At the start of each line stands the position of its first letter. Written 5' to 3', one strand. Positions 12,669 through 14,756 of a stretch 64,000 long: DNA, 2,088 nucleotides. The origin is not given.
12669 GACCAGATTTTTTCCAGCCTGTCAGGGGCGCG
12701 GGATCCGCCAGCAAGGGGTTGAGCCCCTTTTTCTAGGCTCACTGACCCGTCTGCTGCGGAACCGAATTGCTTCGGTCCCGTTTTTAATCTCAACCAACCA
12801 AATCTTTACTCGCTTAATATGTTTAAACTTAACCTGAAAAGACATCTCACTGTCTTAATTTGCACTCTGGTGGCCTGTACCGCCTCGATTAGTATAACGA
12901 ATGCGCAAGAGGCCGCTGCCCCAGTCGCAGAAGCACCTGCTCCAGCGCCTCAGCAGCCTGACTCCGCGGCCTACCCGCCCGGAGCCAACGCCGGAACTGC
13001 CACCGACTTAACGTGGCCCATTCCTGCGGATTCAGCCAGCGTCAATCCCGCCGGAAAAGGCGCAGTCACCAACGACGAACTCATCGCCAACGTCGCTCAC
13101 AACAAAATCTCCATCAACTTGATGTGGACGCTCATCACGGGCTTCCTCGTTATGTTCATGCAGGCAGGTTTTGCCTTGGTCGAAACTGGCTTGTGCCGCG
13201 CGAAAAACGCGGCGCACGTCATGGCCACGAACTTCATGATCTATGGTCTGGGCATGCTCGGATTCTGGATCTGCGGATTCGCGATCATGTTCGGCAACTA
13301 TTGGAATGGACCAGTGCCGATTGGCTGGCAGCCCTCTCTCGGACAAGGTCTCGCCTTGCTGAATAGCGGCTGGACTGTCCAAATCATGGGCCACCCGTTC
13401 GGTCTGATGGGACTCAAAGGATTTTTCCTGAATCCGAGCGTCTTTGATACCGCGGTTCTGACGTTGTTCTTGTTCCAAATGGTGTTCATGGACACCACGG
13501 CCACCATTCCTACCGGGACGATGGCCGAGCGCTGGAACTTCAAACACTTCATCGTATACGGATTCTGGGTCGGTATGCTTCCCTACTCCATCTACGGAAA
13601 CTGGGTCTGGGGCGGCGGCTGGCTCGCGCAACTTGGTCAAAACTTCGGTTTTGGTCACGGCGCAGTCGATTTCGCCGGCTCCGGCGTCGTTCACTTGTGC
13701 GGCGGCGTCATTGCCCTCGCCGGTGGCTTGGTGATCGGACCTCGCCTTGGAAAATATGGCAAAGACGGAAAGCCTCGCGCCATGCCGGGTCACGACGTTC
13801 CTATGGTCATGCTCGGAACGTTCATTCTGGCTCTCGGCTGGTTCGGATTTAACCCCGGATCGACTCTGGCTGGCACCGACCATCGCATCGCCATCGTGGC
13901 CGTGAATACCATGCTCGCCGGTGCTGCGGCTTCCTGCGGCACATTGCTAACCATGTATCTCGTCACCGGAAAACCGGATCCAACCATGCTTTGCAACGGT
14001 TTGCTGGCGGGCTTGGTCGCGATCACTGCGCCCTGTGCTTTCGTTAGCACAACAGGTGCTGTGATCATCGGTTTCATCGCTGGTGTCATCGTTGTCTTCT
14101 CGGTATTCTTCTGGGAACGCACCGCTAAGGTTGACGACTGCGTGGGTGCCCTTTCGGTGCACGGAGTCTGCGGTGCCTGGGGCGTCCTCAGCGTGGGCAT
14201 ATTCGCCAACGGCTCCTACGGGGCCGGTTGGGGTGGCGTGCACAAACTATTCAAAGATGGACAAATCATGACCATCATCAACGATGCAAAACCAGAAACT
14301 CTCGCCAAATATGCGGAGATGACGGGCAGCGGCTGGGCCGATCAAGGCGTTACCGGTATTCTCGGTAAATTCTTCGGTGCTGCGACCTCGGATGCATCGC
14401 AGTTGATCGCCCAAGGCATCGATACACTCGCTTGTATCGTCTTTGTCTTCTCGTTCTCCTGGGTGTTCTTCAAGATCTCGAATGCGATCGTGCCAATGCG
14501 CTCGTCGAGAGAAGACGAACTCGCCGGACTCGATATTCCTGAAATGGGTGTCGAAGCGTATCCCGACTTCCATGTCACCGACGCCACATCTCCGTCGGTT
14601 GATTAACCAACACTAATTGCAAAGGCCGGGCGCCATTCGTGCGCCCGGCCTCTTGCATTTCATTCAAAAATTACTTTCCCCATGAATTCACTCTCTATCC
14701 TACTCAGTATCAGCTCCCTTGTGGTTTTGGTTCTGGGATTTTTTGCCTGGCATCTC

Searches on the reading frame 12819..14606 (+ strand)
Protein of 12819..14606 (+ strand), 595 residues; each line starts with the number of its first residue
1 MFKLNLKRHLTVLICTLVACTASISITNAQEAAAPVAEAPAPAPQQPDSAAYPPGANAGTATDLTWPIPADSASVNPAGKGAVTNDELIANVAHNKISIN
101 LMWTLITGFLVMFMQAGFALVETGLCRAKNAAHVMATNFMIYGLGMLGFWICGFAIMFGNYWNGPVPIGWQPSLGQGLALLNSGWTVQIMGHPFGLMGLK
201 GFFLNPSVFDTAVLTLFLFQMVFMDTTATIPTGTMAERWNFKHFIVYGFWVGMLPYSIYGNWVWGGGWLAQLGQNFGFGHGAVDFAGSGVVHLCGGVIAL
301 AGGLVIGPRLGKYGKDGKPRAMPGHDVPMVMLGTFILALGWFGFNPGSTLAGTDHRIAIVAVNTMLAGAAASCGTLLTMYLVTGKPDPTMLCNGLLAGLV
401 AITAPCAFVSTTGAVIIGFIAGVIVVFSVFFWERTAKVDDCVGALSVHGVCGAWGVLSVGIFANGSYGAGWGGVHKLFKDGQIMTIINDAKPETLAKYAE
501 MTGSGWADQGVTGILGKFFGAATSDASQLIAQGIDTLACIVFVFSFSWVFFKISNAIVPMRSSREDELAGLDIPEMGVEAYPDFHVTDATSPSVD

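Call 22: search_protein_families(library=pfam, proteins=[window:12819-14606:+], max_evalue=0.01)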
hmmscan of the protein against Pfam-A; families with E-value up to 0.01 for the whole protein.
window:12819-14606:+ (595 aa): 1 family
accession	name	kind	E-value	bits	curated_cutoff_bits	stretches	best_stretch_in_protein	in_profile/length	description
PF00909.26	Ammonium_transp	-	6.9e-104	348.2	23.2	1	103-581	2-399/399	Ammonium Transporter Family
